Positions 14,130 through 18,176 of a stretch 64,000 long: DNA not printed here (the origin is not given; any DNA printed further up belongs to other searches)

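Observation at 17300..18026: TE-like domain with GQGQG in place of the GxSxG nucleophile motif, next to a free-standing C domain.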

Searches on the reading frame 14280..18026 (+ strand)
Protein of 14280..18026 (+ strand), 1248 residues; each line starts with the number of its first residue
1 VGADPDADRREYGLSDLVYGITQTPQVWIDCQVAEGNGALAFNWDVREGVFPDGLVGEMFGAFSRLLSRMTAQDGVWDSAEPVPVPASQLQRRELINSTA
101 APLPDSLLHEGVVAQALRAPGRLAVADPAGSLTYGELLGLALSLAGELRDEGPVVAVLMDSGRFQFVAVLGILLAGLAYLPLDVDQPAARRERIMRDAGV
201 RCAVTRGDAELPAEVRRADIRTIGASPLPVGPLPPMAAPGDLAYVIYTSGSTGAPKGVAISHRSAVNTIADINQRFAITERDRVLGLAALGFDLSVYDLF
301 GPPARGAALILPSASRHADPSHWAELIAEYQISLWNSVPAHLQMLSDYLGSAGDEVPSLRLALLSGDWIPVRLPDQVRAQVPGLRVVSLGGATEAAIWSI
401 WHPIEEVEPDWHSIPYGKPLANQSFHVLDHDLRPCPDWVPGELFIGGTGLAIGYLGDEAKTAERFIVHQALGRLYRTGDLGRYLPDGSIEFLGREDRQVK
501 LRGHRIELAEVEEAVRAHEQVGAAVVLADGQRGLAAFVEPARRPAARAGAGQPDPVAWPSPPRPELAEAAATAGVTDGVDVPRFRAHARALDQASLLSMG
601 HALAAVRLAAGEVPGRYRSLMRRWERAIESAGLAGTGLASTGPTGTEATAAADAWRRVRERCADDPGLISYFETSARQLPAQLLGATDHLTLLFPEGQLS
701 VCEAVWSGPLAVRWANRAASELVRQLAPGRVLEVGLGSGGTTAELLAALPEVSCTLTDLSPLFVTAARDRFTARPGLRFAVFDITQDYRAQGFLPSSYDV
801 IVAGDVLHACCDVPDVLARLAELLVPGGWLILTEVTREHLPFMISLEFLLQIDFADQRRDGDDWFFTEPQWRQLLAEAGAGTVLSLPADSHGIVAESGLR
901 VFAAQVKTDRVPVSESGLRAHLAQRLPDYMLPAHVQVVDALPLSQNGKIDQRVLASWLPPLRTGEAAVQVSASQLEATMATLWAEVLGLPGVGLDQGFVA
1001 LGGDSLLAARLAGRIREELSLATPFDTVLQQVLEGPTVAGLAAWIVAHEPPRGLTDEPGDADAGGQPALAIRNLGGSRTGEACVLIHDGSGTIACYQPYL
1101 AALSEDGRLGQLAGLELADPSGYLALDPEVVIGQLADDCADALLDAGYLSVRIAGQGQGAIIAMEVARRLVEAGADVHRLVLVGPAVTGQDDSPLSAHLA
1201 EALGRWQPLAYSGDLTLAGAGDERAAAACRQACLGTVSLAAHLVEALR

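Call 5: search_protein_families(library=pfam, proteins=[window:14280-18026:+], max_evalue=0.01)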
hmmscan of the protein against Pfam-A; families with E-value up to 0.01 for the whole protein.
window:14280-18026:+ (1248 aa): 10 families
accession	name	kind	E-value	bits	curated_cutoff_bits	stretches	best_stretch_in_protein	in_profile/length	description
PF00501.34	AMP-binding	-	3.3e-71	240.6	29.9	1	114-455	3-384/384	AMP-binding enzyme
PF08242.18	Methyltransf_12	-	5.1e-18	66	30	1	732-830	1-98/98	Methyltransferase domain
PF13489.12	Methyltransf_23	-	7.1e-13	49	27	1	717-879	7-158/164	Methyltransferase domain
PF00550.31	PP-binding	-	1.3e-12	48.3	20.8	1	980-1045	4-67/67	Phosphopantetheine attachment site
PF13649.12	Methyltransf_25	-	1.3e-11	45.5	27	1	731-828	1-97/97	Methyltransferase domain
PF08241.18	Methyltransf_11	-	4.3e-11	43.7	21.2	1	732-832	1-95/95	Methyltransferase domain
PF13193.12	AMP-binding_C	-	4.8e-07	31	24.5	1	912-948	40-76/76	AMP-binding enzyme C-terminal domain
PF00975.26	Thioesterase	-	5e-07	30.6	26.4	1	1085-1185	5-105/226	Thioesterase domain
PF13847.12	Methyltransf_31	-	5.8e-06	26.5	27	1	730-849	6-127/145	Methyltransferase domain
PF00891.24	Methyltransf_2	-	0.00045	20.1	22.3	1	730-879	65-208/210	O-methyltransferase domain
